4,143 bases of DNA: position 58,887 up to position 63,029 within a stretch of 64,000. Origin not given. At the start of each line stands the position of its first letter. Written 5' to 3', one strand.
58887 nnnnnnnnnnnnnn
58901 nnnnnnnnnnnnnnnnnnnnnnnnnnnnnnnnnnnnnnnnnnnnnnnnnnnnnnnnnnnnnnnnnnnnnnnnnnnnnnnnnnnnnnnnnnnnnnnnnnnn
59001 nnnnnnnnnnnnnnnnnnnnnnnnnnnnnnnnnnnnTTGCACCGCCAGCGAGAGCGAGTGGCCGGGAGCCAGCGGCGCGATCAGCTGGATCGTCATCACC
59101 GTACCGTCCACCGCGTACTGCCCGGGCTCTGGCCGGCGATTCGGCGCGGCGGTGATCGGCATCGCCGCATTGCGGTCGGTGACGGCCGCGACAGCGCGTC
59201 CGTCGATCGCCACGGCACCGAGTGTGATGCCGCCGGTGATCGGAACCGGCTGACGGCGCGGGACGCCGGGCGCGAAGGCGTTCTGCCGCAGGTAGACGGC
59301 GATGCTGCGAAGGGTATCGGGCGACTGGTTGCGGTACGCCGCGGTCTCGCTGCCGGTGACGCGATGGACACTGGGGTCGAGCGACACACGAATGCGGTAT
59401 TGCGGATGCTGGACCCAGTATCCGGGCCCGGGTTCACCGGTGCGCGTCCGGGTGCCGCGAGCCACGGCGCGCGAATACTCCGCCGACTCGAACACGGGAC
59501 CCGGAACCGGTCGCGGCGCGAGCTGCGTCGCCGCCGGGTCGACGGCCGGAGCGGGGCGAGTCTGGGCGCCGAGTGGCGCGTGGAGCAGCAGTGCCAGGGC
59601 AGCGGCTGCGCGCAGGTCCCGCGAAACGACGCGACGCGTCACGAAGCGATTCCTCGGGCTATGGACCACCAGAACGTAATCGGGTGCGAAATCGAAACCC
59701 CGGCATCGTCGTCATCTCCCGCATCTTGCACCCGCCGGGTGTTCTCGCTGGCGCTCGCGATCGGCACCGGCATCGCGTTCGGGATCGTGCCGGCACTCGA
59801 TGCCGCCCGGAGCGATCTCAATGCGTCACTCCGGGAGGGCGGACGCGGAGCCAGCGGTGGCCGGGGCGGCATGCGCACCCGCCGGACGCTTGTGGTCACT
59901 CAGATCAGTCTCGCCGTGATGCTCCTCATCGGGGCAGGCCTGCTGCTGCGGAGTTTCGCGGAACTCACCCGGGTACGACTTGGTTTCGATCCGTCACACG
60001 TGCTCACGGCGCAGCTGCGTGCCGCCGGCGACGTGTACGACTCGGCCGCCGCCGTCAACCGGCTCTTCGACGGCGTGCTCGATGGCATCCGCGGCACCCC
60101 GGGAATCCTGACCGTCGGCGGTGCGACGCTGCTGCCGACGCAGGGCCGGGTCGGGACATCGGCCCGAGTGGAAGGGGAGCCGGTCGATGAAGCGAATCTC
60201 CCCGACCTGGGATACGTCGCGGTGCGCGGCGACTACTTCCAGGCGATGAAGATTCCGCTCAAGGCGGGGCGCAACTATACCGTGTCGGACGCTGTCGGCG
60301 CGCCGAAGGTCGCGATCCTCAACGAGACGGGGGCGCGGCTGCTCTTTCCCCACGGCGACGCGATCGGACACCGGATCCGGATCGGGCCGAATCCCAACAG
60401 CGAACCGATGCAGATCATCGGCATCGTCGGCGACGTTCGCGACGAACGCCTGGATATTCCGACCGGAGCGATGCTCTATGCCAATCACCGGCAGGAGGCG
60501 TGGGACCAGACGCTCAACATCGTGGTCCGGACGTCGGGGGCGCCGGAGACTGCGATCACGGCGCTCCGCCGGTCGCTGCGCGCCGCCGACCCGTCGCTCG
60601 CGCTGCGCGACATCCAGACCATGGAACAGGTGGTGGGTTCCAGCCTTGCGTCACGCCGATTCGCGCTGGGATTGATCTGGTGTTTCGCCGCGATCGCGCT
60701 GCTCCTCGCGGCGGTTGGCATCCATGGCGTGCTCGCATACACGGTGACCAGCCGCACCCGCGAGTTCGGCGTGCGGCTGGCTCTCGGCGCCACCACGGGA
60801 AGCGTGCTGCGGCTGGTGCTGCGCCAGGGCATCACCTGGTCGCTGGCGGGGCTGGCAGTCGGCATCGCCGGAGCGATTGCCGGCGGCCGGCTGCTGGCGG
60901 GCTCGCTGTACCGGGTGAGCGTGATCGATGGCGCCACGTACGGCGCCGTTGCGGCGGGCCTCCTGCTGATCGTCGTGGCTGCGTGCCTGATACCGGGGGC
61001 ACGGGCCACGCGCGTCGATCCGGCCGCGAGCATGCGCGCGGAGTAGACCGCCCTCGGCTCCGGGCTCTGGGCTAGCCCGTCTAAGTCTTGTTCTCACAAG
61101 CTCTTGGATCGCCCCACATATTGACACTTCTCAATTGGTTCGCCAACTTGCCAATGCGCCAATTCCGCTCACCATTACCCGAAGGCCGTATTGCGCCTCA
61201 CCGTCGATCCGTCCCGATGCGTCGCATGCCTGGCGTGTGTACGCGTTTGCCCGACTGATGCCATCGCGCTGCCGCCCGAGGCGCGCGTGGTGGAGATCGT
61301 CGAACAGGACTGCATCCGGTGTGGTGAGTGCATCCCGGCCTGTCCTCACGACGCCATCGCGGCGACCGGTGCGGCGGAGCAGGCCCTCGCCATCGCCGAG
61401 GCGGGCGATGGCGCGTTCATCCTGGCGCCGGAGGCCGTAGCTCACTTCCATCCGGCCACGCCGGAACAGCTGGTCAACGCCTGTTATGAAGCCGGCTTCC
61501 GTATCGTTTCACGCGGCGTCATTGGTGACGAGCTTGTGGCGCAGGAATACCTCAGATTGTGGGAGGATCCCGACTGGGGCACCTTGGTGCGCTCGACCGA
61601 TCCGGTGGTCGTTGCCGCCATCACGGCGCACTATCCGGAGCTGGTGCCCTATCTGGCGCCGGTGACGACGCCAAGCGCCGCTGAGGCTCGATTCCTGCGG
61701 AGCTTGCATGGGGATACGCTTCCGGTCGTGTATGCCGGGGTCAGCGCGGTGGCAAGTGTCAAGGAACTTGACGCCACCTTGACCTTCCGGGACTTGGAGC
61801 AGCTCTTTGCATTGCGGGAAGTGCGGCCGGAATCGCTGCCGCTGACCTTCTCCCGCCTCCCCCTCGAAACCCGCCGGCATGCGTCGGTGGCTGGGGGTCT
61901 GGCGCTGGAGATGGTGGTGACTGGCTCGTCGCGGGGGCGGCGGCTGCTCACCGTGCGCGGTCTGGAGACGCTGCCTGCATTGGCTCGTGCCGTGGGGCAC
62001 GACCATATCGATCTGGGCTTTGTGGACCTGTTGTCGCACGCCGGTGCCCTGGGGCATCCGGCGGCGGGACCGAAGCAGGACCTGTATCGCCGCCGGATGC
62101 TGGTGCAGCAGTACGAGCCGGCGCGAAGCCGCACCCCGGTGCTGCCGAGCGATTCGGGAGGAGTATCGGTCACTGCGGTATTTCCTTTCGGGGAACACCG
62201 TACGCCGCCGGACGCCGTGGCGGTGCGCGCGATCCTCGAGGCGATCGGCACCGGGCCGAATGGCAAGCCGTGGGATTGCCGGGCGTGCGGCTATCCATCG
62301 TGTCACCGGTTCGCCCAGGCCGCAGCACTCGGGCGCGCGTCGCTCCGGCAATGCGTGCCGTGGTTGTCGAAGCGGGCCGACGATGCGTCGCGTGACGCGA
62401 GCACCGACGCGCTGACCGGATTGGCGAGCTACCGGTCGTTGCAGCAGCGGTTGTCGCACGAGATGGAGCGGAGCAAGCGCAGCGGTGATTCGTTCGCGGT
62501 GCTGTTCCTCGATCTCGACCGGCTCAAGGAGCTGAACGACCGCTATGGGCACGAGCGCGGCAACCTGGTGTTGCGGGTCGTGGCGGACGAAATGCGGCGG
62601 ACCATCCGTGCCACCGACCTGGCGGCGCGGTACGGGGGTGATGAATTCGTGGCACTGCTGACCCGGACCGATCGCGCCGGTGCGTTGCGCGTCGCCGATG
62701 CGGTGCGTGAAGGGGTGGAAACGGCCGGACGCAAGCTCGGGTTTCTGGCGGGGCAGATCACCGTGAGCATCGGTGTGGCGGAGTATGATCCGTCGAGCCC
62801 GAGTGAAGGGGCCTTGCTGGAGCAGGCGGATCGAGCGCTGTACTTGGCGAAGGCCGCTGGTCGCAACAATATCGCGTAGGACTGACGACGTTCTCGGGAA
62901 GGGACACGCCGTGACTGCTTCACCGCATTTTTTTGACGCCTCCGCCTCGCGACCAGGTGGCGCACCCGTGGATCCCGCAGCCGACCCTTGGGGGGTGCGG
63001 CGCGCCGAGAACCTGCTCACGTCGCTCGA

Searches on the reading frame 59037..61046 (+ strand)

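Call 66: search_protein_families(library=pfam, proteins=[window:59037-61046:+], max_evalue=0.0001)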
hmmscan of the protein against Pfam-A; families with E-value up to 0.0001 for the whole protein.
window:59037-61046:+ (669 aa): 2 families
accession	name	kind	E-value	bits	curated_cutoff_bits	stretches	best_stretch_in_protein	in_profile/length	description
PF12704.14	MacB_PCD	-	6.7e-11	43.3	27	1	391-511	88-201/207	MacB-like periplasmic core domain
PF02687.27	FtsX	-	7.6e-11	42.6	25.5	1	549-661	2-119/120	FtsX-like permease C-terminal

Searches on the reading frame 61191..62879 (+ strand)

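Call 66: search_protein_families(library=pfam, proteins=[window:61191-62879:+], max_evalue=0.0001)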
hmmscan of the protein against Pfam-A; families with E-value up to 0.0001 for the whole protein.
window:61191-62879:+ (562 aa): 12 families
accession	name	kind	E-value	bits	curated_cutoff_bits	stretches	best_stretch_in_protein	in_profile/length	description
PF00990.26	GGDEF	-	5.4e-41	140.5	23.8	1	403-560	1-161/161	Diguanylate cyclase, GGDEF domain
PF00037.32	Fer4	-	1.1e-12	47.6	21.1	2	4-25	2-23/24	4Fe-4S binding domain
PF02906.19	Fe_hyd_lg_C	-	8.8e-11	42.3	22.1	1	77-280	6-234/245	Iron only hydrogenase large subunit, C-terminal domain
PF12838.12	Fer4_7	-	5.1e-10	40.1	27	1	9-55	1-52/52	4Fe-4S dicluster domain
PF13484.11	Fer4_16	-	1.5e-09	38.9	30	0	41-64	2-26/66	4Fe-4S double cluster binding domain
PF13237.11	Fer4_10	-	3.3e-09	37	25.5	1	4-52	3-53/53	4Fe-4S dicluster domain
PF04060.18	FeS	-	7.5e-09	35.6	23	1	362-390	5-33/33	Putative Fe-S cluster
PF13187.11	Fer4_9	-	9e-09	35.7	27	1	9-56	1-52/52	4Fe-4S dicluster domain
PF12837.12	Fer4_6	-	3.7e-08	33.4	25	1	4-25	3-24/24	4Fe-4S binding domain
PF14697.11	Fer4_21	-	4.4e-08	33.6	35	0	36-62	3-32/59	4Fe-4S dicluster domain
PF25160.1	LdpA_Fe-S-bd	-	2.9e-07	30.6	27.6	1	15-59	8-46/49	LdpA Fe-S cluster-binding domain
PF12797.12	Fer4_2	-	2.2e-06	27.7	24.5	0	4-22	4-22/22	4Fe-4S binding domain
